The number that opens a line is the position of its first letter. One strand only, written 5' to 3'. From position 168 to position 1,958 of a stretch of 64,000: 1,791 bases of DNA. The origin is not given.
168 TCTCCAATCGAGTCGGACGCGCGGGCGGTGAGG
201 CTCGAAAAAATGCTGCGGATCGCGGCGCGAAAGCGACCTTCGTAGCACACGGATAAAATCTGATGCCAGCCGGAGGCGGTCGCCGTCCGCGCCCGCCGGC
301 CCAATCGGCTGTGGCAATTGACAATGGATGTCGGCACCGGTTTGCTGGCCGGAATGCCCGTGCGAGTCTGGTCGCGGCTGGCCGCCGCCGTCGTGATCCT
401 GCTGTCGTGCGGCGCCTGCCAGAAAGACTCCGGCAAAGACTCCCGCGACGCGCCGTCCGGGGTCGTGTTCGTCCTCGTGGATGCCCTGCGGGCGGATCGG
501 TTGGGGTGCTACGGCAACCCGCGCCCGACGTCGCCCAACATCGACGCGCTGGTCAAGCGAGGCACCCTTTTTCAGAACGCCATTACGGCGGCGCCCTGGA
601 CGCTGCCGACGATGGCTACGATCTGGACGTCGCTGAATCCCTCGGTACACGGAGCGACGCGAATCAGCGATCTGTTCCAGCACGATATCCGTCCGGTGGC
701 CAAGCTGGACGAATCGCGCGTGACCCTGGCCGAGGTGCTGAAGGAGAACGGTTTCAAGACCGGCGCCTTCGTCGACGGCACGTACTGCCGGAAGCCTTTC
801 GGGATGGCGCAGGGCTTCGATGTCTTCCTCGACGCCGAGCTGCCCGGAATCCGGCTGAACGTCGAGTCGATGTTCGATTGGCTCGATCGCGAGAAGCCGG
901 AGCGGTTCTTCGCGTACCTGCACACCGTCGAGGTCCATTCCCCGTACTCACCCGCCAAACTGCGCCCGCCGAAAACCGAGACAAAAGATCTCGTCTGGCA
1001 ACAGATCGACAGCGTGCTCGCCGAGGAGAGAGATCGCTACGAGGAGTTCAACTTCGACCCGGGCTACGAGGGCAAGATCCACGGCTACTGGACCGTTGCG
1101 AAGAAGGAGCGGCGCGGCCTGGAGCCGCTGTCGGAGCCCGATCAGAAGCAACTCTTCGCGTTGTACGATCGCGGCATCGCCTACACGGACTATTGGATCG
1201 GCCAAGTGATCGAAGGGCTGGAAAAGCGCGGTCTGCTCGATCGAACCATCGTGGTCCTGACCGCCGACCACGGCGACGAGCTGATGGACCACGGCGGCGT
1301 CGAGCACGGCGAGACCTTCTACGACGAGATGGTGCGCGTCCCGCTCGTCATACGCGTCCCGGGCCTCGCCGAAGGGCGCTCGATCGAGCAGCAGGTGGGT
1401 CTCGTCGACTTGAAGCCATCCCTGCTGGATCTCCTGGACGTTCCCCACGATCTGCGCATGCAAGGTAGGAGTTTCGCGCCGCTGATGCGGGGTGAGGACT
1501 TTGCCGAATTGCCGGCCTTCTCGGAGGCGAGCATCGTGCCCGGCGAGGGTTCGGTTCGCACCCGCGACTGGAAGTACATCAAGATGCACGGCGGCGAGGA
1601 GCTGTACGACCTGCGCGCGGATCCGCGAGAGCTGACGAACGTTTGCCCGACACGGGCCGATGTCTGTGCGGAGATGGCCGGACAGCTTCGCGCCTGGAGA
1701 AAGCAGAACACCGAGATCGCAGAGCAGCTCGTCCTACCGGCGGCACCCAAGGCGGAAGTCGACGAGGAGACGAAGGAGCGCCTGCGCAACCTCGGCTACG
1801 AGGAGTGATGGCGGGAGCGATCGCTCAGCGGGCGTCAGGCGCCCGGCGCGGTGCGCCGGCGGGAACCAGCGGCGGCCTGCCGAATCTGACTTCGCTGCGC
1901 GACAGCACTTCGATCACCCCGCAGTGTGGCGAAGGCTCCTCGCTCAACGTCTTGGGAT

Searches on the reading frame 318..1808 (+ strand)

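Call 88: search_protein_families(library=pfam, proteins=[window:318-1808:+], max_evalue=0.00001)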
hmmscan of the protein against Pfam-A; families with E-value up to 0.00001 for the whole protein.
window:318-1808:+ (496 aa): 3 families
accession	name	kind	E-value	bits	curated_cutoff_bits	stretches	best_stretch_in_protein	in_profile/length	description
PF00884.28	Sulfatase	-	3e-49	168.4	25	1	49-375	3-301/301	Sulfatase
PF16347.10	SGSH_C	-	6.9e-15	55.9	29.3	1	334-462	11-153/154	N-sulphoglucosamine sulphohydrolase, C-terminal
PF01663.27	Phosphodiest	-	8.6e-12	45.7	23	0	49-113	1-62/342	Type I phosphodiesterase / nucleotide pyrophosphatase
